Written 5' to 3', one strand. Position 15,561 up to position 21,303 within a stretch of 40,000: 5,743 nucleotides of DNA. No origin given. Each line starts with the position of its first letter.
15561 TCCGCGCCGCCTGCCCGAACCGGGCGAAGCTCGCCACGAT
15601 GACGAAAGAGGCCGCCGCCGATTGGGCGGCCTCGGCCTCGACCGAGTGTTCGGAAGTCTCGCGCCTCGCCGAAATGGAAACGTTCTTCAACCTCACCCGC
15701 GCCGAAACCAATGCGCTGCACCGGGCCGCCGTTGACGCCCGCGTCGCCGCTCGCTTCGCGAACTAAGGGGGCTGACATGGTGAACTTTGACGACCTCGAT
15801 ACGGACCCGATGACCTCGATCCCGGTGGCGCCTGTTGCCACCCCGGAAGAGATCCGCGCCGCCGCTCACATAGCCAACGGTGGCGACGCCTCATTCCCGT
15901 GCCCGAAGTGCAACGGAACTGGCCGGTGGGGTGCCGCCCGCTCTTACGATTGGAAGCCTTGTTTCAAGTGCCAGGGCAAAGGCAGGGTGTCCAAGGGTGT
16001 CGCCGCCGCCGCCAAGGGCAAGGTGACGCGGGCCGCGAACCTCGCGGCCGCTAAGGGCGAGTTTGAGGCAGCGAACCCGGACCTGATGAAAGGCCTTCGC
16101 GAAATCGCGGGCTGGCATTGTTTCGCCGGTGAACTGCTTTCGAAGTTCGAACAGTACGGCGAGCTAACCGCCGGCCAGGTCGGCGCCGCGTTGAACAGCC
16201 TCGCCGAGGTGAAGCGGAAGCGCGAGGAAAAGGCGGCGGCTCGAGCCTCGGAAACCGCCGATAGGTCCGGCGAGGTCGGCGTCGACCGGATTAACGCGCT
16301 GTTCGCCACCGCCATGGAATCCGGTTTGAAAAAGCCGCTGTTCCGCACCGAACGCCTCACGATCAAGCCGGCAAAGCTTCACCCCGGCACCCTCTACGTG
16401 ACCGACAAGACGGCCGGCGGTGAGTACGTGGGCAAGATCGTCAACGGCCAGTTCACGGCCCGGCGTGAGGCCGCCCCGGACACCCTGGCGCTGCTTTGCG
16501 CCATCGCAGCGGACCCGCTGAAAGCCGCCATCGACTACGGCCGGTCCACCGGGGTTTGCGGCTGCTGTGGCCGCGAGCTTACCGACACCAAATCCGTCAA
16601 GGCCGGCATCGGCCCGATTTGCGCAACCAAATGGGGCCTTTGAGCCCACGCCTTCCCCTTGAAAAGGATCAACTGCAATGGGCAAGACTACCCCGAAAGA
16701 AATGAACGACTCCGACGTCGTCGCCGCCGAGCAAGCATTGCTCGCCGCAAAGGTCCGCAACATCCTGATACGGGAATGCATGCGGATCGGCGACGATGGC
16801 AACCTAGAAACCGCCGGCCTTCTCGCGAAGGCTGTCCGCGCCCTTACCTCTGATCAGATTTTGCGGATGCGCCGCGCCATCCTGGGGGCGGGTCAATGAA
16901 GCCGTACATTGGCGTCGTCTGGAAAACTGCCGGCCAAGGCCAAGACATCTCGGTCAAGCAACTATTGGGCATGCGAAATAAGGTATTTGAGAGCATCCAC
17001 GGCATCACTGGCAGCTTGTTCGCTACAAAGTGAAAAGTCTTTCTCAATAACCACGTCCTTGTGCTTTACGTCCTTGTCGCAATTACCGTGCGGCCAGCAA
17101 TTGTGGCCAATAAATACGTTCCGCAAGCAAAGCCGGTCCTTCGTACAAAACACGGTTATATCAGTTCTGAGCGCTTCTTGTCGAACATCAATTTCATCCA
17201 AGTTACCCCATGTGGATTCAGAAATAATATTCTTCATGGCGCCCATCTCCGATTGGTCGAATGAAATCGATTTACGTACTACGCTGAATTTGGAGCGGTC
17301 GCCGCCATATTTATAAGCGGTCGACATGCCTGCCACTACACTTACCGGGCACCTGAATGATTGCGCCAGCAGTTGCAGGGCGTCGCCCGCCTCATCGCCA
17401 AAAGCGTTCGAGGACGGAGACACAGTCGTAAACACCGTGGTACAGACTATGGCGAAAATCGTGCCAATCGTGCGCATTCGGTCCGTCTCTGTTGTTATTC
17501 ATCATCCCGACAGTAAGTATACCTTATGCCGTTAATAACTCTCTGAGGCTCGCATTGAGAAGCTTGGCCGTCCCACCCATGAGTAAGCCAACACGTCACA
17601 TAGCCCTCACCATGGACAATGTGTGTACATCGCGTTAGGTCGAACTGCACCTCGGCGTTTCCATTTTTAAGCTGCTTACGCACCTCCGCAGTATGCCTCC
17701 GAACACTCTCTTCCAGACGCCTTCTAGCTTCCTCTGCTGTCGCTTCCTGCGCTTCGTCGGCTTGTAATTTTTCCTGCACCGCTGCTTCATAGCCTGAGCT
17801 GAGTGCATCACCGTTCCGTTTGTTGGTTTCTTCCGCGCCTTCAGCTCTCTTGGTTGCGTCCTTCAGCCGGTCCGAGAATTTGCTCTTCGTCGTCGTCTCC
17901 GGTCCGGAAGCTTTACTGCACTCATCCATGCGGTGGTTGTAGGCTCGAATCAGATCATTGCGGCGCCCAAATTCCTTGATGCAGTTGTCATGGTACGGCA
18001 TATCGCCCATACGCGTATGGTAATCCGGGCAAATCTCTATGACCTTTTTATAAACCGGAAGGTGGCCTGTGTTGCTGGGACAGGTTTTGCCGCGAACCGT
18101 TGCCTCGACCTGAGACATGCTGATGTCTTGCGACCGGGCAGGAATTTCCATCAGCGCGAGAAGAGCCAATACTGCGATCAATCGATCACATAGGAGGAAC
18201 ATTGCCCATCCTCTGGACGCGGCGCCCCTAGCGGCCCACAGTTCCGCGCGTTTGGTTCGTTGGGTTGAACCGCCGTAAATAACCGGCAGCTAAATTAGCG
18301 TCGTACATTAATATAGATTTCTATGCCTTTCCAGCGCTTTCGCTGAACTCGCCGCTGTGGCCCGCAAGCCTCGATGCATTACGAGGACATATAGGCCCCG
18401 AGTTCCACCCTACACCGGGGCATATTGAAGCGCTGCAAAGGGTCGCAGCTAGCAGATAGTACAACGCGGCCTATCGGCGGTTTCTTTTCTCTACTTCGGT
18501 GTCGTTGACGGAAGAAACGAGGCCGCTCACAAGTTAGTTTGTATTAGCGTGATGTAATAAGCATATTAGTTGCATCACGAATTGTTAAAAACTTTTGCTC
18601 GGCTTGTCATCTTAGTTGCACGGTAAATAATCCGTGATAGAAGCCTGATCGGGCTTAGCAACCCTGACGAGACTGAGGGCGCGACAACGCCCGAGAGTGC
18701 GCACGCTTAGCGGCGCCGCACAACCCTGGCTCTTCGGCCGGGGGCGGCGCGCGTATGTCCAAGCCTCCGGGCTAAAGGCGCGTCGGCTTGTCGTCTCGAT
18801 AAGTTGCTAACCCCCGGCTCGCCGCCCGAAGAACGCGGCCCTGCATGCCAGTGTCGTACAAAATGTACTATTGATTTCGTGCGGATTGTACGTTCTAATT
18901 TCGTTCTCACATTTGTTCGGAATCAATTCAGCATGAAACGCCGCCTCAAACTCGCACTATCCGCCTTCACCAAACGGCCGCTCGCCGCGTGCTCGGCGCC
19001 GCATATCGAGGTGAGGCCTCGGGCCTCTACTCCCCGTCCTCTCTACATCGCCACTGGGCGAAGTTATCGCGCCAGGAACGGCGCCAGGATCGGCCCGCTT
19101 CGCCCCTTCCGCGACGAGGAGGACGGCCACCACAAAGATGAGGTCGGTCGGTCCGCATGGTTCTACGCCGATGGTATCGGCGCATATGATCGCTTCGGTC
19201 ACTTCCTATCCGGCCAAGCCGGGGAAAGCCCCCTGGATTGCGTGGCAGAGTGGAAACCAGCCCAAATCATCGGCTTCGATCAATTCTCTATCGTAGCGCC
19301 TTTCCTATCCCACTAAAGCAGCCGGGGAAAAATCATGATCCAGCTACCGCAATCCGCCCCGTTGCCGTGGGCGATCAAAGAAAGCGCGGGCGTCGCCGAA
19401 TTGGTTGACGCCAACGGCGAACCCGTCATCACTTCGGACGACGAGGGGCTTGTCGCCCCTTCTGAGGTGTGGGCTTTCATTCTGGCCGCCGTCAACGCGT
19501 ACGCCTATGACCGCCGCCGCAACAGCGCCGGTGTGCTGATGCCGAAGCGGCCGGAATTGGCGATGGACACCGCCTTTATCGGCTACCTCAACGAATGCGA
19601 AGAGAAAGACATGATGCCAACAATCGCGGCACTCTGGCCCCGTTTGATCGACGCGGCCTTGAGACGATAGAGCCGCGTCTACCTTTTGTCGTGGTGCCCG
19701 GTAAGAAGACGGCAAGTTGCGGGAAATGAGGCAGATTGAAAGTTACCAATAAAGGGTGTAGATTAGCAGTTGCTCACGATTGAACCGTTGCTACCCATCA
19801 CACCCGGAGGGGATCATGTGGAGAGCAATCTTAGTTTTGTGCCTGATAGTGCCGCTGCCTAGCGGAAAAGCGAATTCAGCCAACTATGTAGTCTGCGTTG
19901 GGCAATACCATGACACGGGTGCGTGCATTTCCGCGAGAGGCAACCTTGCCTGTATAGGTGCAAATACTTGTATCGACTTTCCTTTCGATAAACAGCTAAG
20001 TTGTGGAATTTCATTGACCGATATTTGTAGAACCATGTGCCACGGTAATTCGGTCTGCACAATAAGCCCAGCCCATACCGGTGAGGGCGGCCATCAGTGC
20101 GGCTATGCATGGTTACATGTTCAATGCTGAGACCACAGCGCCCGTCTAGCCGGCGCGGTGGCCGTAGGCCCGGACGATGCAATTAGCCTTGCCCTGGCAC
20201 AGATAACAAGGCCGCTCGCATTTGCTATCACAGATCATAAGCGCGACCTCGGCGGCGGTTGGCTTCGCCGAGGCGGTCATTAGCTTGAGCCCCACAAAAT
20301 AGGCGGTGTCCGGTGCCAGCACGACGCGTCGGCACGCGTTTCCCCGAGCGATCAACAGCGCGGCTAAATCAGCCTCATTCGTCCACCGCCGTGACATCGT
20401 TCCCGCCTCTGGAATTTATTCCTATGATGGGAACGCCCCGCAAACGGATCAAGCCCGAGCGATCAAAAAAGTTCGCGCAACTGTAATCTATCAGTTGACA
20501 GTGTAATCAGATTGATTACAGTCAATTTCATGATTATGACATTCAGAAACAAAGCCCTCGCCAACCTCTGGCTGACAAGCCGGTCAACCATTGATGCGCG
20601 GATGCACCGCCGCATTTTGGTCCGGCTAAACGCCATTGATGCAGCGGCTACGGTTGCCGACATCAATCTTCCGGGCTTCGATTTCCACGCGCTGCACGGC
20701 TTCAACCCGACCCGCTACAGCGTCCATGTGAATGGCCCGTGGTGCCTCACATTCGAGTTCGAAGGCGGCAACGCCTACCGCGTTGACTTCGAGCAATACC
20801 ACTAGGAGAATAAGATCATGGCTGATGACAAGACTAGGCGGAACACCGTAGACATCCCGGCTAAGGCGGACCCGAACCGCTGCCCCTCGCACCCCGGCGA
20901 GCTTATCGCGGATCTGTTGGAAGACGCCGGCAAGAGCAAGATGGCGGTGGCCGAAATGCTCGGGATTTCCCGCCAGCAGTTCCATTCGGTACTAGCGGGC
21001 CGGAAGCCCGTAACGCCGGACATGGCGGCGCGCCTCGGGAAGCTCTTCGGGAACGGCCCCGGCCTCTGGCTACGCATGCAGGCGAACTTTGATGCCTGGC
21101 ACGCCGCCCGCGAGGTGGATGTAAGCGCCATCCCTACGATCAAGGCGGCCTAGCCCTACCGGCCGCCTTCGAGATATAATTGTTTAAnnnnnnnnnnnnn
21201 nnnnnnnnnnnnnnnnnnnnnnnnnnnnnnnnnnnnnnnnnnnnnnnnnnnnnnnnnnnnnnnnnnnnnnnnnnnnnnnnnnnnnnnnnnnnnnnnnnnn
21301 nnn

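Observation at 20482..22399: HigB-HigA followed by a long RelA/SpoT-domain (toxSAS, CapRel-like) protein: candidate prophage defence cassette, possibly three-part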

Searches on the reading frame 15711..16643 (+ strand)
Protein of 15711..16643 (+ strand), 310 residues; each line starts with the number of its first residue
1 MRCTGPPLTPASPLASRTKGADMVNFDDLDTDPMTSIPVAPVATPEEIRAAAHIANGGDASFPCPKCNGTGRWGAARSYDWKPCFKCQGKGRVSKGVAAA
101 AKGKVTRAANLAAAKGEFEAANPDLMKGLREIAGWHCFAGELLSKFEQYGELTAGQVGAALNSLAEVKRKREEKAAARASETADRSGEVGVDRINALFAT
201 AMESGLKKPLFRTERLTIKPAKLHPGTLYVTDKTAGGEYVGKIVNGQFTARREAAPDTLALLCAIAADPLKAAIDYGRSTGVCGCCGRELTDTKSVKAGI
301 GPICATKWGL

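Call 47: search_protein_families(library=pfam, proteins=[window:15711-16643:+], max_evalue=0.001)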
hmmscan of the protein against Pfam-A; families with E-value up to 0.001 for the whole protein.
window:15711-16643:+ (310 aa): 1 family
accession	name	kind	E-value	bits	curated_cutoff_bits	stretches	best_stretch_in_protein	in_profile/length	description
PF19474.4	DUF6011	-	3.4e-13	49.3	26.6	1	275-309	3-37/37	Family of unknown function (DUF6011)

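Call 65: search_protein_families(library=padloc, proteins=[window:15711-16643:+], max_evalue=0.001)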
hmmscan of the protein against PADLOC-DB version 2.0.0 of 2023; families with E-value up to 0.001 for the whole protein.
window:15711-16643:+ (310 aa): 0 families

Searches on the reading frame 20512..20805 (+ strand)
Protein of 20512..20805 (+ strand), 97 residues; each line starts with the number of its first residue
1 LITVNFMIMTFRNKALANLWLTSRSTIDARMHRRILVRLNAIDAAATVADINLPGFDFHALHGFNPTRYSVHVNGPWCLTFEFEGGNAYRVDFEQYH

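Call 3: search_protein_families(library=pfam, proteins=[window:20512-20805:+], max_evalue=0.01)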
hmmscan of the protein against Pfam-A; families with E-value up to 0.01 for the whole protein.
window:20512-20805:+ (97 aa): 1 family
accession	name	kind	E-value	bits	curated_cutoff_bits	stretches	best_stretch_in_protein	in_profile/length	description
PF05015.19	HigB-like_toxin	-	4.4e-12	46.7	27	1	11-93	3-87/91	RelE-like toxin of type II toxin-antitoxin system HigB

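Call 4: search_protein_families(library=padloc, proteins=[window:20512-20805:+], max_evalue=0.01)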
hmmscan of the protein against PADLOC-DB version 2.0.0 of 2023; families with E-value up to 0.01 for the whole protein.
window:20512-20805:+ (97 aa): 0 families

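Call 5: search_protein_families(library=ncbifam, proteins=[window:20512-20805:+], max_evalue=0.01)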
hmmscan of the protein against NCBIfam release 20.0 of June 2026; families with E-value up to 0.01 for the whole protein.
window:20512-20805:+ (97 aa): 0 families

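Call 7: search_protein_families(library=phrogs, proteins=[window:20512-20805:+], max_evalue=0.001)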
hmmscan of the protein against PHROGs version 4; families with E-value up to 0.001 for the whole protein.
window:20512-20805:+ (97 aa): 1 family
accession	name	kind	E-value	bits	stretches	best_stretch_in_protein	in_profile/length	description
phrog_3066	-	moron, auxiliary metabolic gene and host takeover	4.9e-26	91.7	1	7-96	1-94/94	toxin of TA system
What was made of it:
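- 20530..20805 (+): higB, a RelE-fold HigB-type toxin of 91 aa. The ORF could extend to TTG 20512. The -10 box ends 7 nt before the ATG, so the mRNA may be leaderless. Pfam PF05015 4.4e-12 (call 3) and phrog_3066 4.9e-26 (call 7).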

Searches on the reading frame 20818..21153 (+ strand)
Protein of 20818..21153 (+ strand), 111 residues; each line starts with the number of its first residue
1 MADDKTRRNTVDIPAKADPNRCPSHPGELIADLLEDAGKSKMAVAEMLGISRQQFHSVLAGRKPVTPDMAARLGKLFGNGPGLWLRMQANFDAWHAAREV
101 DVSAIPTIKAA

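Call 3: search_protein_families(library=pfam, proteins=[window:20818-21153:+], max_evalue=0.01)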
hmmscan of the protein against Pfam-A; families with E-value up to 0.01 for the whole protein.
window:20818-21153:+ (111 aa): 4 families
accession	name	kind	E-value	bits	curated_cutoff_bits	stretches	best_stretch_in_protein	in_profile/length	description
PF13560.12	HTH_31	-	4e-08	33.9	27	1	27-79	3-56/64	Helix-turn-helix domain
PF13384.12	HTH_23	-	0.0015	18.7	24.6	1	30-57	10-36/50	Homeodomain-like domain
PF02954.25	HTH_8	-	0.0019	18.3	22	1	28-55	8-35/42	Bacterial regulatory protein, Fis family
PF01381.28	HTH_3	-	0.0043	17.5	23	1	30-78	1-49/55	Helix-turn-helix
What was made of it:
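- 20818..21153 (+): higA, an XRE/HTH HigA antitoxin of 111 aa, with an AGGAG ribosome-binding site 9 nt upstream. Pfam HTH_31 (call 3).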

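Call 4: search_protein_families(library=padloc, proteins=[window:20818-21153:+], max_evalue=0.01)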
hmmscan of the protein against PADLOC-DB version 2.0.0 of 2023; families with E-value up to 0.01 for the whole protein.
window:20818-21153:+ (111 aa): 1 family
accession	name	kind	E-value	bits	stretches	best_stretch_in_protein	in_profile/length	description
PDLC04775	PDC-M69A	-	0.0045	15.5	1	27-66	9-48/113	-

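Call 5: search_protein_families(library=ncbifam, proteins=[window:20818-21153:+], max_evalue=0.01)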
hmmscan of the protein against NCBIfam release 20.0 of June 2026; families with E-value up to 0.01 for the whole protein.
window:20818-21153:+ (111 aa): 1 family
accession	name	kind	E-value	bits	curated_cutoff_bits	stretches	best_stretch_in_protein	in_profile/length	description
TIGR02607.1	antidote_HigA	equivalog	2.5e-21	75.3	47.7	1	22-98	3-80/81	HigA family addiction module antitoxin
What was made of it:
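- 20818..21153 (+): TIGR02607 antidote_HigA 2.5e-21, above the cut-off (call 5).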

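Call 7: search_protein_families(library=phrogs, proteins=[window:20818-21153:+], max_evalue=0.001)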
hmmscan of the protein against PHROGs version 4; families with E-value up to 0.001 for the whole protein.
window:20818-21153:+ (111 aa): 6 families
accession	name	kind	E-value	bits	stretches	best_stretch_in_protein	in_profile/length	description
phrog_1381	-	moron, auxiliary metabolic gene and host takeover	9.4e-20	72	1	18-104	5-92/264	plasmid antitoxin with HTH domain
phrog_2439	-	transcription regulation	1.2e-06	28.7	1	24-88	6-70/367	transcriptional regulator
phrog_4583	-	transcription regulation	0.00015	22.7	1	30-66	15-51/81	transcriptional repressor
phrog_638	-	transcription regulation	0.00015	22.6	1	29-86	7-65/145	transcriptional regulator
phrog_3642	-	DNA, RNA and nucleotide metabolism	0.00073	20.4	0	37-79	20-62/79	HTH DNA binding protein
phrog_8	-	transcription regulation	0.00094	19.7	0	27-77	78-128/346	transcriptional regulator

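Call 32: find_encoding_contigs(protein=window:20818-21153:+, flank=8000, max_places=6)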
Protein window:20818-21153:+ (111 aa): 1 contig read that carries it; 1 place shown.
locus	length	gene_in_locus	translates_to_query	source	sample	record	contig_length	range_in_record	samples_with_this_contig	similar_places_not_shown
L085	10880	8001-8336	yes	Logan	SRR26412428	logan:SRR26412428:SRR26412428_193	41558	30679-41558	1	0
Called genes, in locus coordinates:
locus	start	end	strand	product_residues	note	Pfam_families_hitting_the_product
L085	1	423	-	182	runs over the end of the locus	PF06763:Minor_tail_Z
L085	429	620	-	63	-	-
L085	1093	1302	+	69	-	-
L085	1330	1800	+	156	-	-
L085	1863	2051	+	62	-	-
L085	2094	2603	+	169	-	PF14163:SieB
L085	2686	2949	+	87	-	-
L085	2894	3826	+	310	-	PF19474:DUF6011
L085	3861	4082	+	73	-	-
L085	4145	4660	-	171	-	-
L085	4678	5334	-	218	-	-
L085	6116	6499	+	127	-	-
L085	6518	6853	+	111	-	-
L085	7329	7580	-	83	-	-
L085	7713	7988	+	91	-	PF05015:HigB-like_toxin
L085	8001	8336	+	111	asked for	PF13560:HTH_31 (weak)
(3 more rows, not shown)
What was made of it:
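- Checked: An independent gene call gives 389 aa (call 32).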

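Call 53: find_homologous_proteins(query=window:20818-21153:+, max_evalue=1e-10)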
Query window:20818-21153:+ (111 aa): 228 proteins with E <= 1e-10 among 234 candidates; the best 120 are listed.
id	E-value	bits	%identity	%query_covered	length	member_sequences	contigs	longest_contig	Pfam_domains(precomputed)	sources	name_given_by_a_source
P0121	2.3e-60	220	92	95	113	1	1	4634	PF13560.13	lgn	-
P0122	2.8e-58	213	91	95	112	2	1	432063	PF13560.13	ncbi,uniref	ncbi:HigA family addiction module antitoxin [Mesorhizobium sp. CA14]|uniref:HigA family addiction mo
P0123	6.3e-57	208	95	90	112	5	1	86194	PF02954.26,PF13560.13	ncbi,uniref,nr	ncbi:HigA family addiction module antitoxin [Mesorhizobium sp. CA4]|uniref:HigA family addiction mod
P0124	5.4e-52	193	82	95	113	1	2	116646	PF13560.13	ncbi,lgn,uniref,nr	ncbi:HigA family addiction module antitoxin [Mesorhizobium sp. VK24D]|uniref:HigA family addiction m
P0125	6.4e-50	186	78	100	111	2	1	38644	-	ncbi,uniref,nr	ncbi:HigA family addiction module antitoxin [Mesorhizobium sp.]|uniref:HigA family addiction module 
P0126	3.8e-45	171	76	90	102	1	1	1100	PF13560.13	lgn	-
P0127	6.7e-45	170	76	88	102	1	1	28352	PF01381.29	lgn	-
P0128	7.7e-45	170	70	94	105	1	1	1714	PF13560.13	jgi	jgi:antitoxin HigA-1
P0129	8.2e-45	170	76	87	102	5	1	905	PF01381.29,PF13560.13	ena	-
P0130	5.2e-44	167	73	91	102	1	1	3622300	PF13560.13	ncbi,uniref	ncbi:HigA family addiction module antitoxin [Mesorhizobium sp. CAU 1732]|uniref:HigA family addictio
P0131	7.3e-44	166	75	89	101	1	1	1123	PF02954.26,PF01381.29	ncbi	-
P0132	9.8e-44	166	73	89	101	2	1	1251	PF02954.26,PF01381.29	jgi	jgi:addiction module HigA family antidote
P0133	6.2e-43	163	73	87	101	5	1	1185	PF02954.26,PF01381.29,PF13560.13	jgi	jgi:addiction module HigA family antidote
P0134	9.4e-43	163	70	91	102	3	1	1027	PF13560.13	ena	-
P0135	5.7e-42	160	71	89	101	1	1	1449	PF02954.26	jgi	-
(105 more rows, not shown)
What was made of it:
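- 20818..21153 (+): Homologues at 91-95% identity are annotated as HigA in other Mesorhizobium (call 53).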

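Call 54: find_encoding_contigs(protein=P0122, flank=4000, max_places=2)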
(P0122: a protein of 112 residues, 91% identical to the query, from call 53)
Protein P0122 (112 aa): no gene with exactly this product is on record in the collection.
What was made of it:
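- Tried and rejected: Exact look-up of the closest HigA homologue, P0122, found nothing on record (call 54).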

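Call 55: find_encoding_contigs(protein=P0123, flank=4000, max_places=2)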
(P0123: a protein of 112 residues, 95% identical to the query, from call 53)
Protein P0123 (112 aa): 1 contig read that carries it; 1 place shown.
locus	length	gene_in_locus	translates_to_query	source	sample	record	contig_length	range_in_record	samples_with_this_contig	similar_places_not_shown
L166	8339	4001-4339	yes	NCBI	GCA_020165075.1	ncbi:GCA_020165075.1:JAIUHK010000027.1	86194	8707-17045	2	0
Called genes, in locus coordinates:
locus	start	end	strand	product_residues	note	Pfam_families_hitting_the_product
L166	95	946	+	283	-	PF19474:DUF6011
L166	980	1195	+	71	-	-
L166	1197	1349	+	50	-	-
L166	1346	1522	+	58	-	-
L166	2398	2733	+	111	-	-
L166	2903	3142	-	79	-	-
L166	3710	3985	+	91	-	PF05015:HigB-like_toxin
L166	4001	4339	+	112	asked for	PF02954:HTH_8 (faint), PF13560:HTH_31 (faint)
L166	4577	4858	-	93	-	-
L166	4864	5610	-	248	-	-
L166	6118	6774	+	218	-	PF13505:OMP_b-brl, PF01389:OmpA_membrane (faint), PF02530:Porin_2 (faint), PF02462:Opacity (weak)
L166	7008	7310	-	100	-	-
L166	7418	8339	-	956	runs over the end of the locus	-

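Call 56: find_encoding_contigs(protein=P0124, flank=4000, max_places=2)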
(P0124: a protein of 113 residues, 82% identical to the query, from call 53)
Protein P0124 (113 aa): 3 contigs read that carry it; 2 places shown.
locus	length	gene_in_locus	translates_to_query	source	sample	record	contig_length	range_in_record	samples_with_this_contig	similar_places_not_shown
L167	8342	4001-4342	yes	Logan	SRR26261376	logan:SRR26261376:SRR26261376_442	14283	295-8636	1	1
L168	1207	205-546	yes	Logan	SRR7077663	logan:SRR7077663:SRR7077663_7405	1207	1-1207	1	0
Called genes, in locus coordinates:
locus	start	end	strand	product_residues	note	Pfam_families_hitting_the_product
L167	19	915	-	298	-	PF01636:APH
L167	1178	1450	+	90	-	PF07238:PilZ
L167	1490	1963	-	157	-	PF04191:PEMT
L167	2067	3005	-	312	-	PF02265:S1-P1_nuclease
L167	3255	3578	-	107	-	PF11154:DUF2934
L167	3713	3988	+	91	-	PF05015:HigB-like_toxin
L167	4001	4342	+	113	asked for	PF13560:HTH_31 (weak)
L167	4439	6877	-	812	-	PF01266:DAO, PF16350:FAO_M, PF01571:GCV_T, PF08669:GCV_T_C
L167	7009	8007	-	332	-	PF01471:PG_binding_1, PF03734:YkuD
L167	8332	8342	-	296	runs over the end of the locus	PF00126:HTH_1, PF03466:LysR_substrate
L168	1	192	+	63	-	?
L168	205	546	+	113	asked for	PF13560:HTH_31 (weak)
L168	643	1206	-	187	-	?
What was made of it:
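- On Hypothetical tripartite HigB-HigA-toxSAS system: Neither of the 2 close HigBA loci examined has it (calls 55, 56).
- Closest known: HigBA type II toxin-antitoxin modules. Different: The only special feature is the capRel cassette inserted just downstream, which is absent where the close HigBA homologues (82-95% identity) were examined (calls 55, 56).
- Checked: It is the left edge of the higBA promoter/operator. higB most likely starts at ATG 20530 (91 aa, as called in three related assemblies; calls 32, 55, 56).
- A chromosomal higBA locus (L167) also lacks capRel (call 56).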
